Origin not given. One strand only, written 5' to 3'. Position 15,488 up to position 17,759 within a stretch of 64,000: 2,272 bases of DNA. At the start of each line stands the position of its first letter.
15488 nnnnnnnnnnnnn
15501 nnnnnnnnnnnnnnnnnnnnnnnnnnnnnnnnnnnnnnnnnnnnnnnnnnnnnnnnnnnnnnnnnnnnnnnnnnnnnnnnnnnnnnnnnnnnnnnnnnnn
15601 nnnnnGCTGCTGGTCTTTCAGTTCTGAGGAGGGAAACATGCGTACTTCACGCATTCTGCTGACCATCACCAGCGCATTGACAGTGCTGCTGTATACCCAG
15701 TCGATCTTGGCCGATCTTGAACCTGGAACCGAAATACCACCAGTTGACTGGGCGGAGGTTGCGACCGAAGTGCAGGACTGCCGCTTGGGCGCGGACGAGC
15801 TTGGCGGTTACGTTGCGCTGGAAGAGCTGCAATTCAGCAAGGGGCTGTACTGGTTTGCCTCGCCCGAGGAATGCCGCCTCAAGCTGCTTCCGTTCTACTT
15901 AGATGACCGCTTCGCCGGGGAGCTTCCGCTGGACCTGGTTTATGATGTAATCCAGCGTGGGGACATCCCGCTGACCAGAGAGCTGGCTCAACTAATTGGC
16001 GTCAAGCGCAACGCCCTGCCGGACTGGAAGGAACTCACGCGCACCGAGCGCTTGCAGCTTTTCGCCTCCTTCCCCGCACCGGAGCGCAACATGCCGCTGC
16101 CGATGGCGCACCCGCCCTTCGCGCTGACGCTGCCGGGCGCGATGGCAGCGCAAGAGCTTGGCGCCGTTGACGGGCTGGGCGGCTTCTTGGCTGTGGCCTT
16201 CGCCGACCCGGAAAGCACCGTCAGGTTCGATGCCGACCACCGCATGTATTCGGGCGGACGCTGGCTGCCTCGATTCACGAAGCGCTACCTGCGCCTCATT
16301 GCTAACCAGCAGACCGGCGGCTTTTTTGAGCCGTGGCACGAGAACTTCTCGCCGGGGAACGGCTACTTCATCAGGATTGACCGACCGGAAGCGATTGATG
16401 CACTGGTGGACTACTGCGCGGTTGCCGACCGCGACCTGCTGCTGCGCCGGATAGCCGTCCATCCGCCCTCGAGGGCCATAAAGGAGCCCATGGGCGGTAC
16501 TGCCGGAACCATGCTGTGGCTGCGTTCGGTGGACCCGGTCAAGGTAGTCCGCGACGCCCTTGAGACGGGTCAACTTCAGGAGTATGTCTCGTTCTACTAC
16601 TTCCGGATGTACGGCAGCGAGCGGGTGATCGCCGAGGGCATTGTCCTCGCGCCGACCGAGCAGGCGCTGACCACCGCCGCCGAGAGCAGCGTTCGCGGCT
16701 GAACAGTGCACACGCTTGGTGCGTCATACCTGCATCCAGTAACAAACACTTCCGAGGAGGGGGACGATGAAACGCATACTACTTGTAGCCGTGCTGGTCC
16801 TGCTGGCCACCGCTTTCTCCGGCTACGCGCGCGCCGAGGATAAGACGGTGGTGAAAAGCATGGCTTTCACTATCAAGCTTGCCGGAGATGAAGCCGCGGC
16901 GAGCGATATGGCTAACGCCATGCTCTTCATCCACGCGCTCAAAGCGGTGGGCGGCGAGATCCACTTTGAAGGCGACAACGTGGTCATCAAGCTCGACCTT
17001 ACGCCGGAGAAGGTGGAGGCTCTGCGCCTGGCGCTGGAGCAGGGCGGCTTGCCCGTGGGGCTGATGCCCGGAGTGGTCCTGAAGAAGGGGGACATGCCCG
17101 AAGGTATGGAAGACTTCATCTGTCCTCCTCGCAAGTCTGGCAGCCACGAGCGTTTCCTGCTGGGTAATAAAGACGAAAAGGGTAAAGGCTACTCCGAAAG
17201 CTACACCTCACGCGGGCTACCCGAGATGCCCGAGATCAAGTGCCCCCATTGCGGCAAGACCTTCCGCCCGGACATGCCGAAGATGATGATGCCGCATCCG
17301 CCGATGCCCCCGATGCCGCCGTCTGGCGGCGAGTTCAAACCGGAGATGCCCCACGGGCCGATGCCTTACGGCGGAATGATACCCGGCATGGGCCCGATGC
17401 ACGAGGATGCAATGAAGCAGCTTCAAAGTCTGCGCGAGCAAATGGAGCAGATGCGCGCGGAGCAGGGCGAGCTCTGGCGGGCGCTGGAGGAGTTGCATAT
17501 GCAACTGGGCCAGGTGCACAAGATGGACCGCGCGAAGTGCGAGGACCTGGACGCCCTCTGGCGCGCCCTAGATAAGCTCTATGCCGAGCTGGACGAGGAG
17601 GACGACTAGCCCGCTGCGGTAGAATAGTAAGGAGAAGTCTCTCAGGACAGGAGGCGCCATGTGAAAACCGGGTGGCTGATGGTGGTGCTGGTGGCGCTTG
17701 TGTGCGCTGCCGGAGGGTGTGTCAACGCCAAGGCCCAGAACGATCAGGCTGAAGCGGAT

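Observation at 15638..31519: Four paralogous extracytoplasmic proteins sharing an unrecognised ~250-aa module (EPWH-GNGY ... YFRxYGE-VIAEGI) within 16 kb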

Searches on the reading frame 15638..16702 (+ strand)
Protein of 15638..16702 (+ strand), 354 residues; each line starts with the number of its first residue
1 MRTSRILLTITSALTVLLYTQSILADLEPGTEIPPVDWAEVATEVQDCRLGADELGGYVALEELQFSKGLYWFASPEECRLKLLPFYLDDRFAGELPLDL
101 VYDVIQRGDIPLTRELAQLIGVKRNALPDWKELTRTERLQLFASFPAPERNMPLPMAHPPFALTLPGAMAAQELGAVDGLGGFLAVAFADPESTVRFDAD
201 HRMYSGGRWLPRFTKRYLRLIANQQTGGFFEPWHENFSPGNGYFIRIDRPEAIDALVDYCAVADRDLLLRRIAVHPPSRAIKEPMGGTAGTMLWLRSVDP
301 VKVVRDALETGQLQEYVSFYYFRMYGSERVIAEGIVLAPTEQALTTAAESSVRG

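Call 3: search_protein_families(library=pfam, proteins=[window:15638-16702:+], max_evalue=1)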
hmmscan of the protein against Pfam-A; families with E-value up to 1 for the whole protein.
window:15638-16702:+ (354 aa): 0 families

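Call 4: search_protein_families(library=ncbifam, proteins=[window:15638-16702:+], max_evalue=1)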
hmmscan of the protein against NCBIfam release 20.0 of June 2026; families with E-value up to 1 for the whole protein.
window:15638-16702:+ (354 aa): 0 families

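Call 44: search_protein_families(library=padloc, proteins=[window:15638-16702:+], max_evalue=0.01)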
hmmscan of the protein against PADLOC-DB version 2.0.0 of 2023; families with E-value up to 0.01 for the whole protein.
window:15638-16702:+ (354 aa): 0 families

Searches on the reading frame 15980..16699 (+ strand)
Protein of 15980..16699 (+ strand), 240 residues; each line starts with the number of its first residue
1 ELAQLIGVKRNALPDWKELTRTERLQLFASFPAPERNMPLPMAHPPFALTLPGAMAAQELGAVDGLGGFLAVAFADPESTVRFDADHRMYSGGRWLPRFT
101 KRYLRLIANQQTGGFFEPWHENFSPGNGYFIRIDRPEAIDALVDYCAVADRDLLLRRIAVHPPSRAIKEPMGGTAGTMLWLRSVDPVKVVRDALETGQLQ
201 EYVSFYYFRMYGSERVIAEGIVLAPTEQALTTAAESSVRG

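Call 8: find_homologous_proteins(query=A1, max_evalue=0.001)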
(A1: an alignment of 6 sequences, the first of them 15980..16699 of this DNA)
Query A1 (6 sequences) (240 aa, profile of the alignment): 9 proteins with E <= 0.001 among 7240 candidates.
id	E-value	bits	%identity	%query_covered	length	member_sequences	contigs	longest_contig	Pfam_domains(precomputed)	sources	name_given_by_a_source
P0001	2.6e-51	192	100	100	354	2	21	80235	-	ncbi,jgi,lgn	jgi:hypothetical protein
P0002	3.6e-30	123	33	57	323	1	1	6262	-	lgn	-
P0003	1.0e-28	119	44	95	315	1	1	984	-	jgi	jgi:hypothetical protein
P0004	2.5e-25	108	26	88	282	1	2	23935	-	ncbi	-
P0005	1.7e-21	95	30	60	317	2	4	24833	-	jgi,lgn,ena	-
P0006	2.7e-19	88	29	59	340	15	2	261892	-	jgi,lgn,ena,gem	-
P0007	1.8e-16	79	37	24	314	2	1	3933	-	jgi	-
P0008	2.7e-16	78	31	55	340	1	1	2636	-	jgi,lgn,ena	-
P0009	3.9e-14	71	27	55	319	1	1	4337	-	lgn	-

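Call 14: find_encoding_contigs(protein=P0001, flank=10000, max_places=6)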
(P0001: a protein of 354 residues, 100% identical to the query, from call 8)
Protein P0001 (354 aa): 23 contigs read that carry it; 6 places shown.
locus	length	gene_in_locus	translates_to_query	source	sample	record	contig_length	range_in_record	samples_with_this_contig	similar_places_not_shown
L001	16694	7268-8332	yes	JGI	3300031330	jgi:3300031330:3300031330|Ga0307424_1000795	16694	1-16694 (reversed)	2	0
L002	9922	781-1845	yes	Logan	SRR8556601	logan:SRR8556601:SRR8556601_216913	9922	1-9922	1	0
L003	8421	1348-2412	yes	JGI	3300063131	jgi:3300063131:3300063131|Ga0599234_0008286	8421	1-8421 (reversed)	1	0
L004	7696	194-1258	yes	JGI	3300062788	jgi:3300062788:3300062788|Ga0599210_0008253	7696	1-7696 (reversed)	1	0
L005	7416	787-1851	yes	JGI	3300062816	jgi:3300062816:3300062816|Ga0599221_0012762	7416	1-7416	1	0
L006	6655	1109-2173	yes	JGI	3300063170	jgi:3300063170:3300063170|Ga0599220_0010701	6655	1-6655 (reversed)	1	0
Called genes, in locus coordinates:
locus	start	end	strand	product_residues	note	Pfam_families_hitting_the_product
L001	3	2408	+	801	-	?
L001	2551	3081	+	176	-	PF07681:DoxX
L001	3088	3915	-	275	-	PF03331:LpxC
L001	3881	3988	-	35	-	-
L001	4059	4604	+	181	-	PF02482:Ribosomal_S30AE, PF16321:Ribosom_S30AE_C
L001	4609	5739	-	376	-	PF00578:AhpC-TSA, PF08534:Redoxin, PF17991:Thioredoxin_10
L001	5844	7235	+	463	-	PF06689:zf-C4_ClpX, PF07724:AAA_2, PF07728:AAA_5 (faint), PF13401:AAA_22 (weak), PF00004:AAA, PF10431:ClpB_D2-small (weak)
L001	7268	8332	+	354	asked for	-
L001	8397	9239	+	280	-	-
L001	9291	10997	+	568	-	-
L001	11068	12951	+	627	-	PF01566:Nramp, PF00582:Usp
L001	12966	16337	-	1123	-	PF26549:Tricorn_N, PF00930:DPPIV_N (faint), PF26550:Tricorn_2nd, PF07676:PD40 (weak), PF26549:Tricorn_N, PF14684:Tricorn_C1, PF14685:PDZ_Tricorn, PF03572:Peptidase_S41, +2 more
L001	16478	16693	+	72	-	?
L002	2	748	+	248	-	?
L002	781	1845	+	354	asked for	-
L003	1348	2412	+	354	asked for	-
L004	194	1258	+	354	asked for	-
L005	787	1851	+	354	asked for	-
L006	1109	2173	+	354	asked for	-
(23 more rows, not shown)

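Call 50: find_encoding_contigs(protein=P0006, flank=8000, max_places=2)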
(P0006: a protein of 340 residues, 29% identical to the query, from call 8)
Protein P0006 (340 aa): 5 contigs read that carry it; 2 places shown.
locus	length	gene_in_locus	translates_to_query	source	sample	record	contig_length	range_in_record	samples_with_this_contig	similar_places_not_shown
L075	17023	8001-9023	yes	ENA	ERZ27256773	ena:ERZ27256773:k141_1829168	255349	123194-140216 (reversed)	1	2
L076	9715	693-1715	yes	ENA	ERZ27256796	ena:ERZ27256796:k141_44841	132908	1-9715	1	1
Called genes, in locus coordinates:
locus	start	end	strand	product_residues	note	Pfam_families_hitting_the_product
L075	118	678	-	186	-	-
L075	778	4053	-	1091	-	PF00082:Peptidase_S8, PF17957:Big_7, PF01833:TIG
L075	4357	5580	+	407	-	PF01743:PolyA_pol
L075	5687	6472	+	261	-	PF02540:NAD_synthase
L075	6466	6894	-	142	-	-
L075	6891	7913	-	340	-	PF00005:ABC_tran, PF08352:oligo_HPY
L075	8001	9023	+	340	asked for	-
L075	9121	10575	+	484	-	PF01743:PolyA_pol, PF12627:PolyA_pol_RNAbd, PF01966:HD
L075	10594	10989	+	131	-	-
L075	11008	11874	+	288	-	PF02811:PHP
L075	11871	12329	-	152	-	PF01510:Amidase_2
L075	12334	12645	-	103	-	-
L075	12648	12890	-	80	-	-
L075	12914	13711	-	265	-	-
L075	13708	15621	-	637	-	-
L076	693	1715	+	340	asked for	-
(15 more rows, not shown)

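Call 51: find_encoding_contigs(protein=P0004, flank=8000, max_places=2)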
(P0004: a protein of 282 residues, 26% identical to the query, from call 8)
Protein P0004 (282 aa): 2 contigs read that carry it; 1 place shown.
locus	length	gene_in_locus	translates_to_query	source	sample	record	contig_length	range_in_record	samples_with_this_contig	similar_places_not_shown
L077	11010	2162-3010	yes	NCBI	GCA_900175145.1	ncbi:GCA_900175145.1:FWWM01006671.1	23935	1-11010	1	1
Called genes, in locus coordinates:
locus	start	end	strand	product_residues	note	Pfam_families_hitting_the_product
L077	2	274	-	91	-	?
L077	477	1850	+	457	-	PF06689:zf-C4_ClpX, PF07724:AAA_2, PF13401:AAA_22 (weak), PF00004:AAA, PF07728:AAA_5 (weak), PF10431:ClpB_D2-small (weak)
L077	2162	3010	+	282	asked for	-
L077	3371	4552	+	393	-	PF01979:Amidohydro_1, PF07969:Amidohydro_3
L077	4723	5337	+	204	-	PF04961:FTCD_C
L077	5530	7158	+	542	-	PF00221:Lyase_aromatic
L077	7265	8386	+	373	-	PF00027:cNMP_binding, PF00211:Guanylate_cyc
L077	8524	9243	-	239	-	PF02872:5_nucleotid_C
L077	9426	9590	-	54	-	-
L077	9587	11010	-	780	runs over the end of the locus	PF01926:MMR_HSR1, PF02421:FeoB_N, PF07670:Gate, PF07664:FeoB_C, PF07670:Gate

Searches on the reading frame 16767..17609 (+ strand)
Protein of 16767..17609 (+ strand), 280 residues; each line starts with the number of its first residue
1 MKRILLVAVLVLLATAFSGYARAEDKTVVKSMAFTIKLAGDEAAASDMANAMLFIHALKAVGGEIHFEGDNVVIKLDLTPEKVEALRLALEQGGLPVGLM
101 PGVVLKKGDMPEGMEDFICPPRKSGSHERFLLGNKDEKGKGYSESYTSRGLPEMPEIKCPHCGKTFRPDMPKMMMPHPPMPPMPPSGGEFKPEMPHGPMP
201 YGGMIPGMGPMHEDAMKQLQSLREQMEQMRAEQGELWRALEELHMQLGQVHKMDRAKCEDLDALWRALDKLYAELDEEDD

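Call 3: search_protein_families(library=pfam, proteins=[window:16767-17609:+], max_evalue=1)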
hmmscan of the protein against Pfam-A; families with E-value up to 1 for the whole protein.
window:16767-17609:+ (280 aa): 13 families
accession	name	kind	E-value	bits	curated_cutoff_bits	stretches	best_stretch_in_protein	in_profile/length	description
PF13913.12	zf-C2HC_2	-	0.0037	17.4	27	1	156-169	2-15/25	zinc-finger of a C2HC-type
PF13248.11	Zn_ribbon_3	-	0.02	14.8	27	1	156-171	2-17/26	zinc-ribbon domain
PF11221.13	Med21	-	0.028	15.1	37.3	1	205-250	93-138/144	Subunit 21 of Mediator complex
PF24460.1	DUF7575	-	0.034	14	28.5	1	157-169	4-16/28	Domain of unknown function (DUF7575)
PF07926.17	TPR_MLP1_2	-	0.058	13.8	36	1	212-254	52-94/129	TPR/MLP1/MLP2-like protein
PF10046.14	BLOC1_2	-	0.064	14.1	33.4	1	211-276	28-92/96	Biogenesis of lysosome-related organelles complex-1 subunit 2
PF16331.10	TolA_bind_tri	-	0.091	13.3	30.1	1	217-270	18-71/76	TolA binding protein trimerisation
PF06156.18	YabA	-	0.13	13.3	30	1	213-274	18-79/103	Initiation control protein YabA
PF24615.2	Spectrin_Anc-1_2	-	0.13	13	28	1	215-278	32-93/105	Nuclear anchorage protein 1, spectrin repeat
PF00096.32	zf-C2H2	-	0.16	12.9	25.2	1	158-167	2-11/23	Zinc finger, C2H2 type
PF14357.11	DUF4404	-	0.2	12.8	27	1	238-277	3-42/83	Domain of unknown function (DUF4404)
PF10686.14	YAcAr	-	0.3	11.4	28.2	0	257-274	10-27/66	YspA, cpYpsA-related SLOG family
PF17675.6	APG6_N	-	0.6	11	45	1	213-252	77-116/132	Apg6 coiled-coil region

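Call 4: search_protein_families(library=ncbifam, proteins=[window:16767-17609:+], max_evalue=1)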
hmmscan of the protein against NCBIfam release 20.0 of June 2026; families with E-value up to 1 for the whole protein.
window:16767-17609:+ (280 aa): 4 families
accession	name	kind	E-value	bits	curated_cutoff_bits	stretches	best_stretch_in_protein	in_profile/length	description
NF053838.1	hit_Bd0108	equivalog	0.059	13.9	40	1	1-26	1-26/94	predatory lifecycle switch protein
NF004883.0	PRK06241.2-4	equivalog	0.066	11.3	1063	1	217-276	690-752/928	phosphoenolpyruvate synthase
NF045487.1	ASRP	equivalog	0.21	10.1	300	0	215-276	147-207/593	archaea-specific SMC-related protein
TIGR03007.1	pepcterm_ChnLen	equivalog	0.21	9.8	278.85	1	212-276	199-264/498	XrtA system polysaccharide chain length determinant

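Call 44: search_protein_families(library=padloc, proteins=[window:16767-17609:+], max_evalue=0.01)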
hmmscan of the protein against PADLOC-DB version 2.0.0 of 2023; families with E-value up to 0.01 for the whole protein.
window:16767-17609:+ (280 aa): 0 families

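Call 59: find_homologous_proteins(query=window:16767-17609:+, max_evalue=0.001)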
Query window:16767-17609:+ (280 aa): 8 proteins with E <= 0.001 among 2075 candidates.
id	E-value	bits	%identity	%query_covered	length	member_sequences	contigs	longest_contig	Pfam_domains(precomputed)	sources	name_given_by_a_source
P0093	1.6e-184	630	99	100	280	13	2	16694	-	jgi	-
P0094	1.5e-118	413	63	100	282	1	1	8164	-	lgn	-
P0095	1.7e-82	295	53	100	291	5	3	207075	-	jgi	-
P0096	9.2e-31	125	35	98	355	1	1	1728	-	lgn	-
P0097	1.1e-29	122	34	98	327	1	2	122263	-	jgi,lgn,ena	-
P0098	7.3e-27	113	29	100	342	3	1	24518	-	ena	-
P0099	1.4e-22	99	30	99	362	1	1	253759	-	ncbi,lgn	-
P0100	2.9e-20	91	31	100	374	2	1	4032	-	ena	-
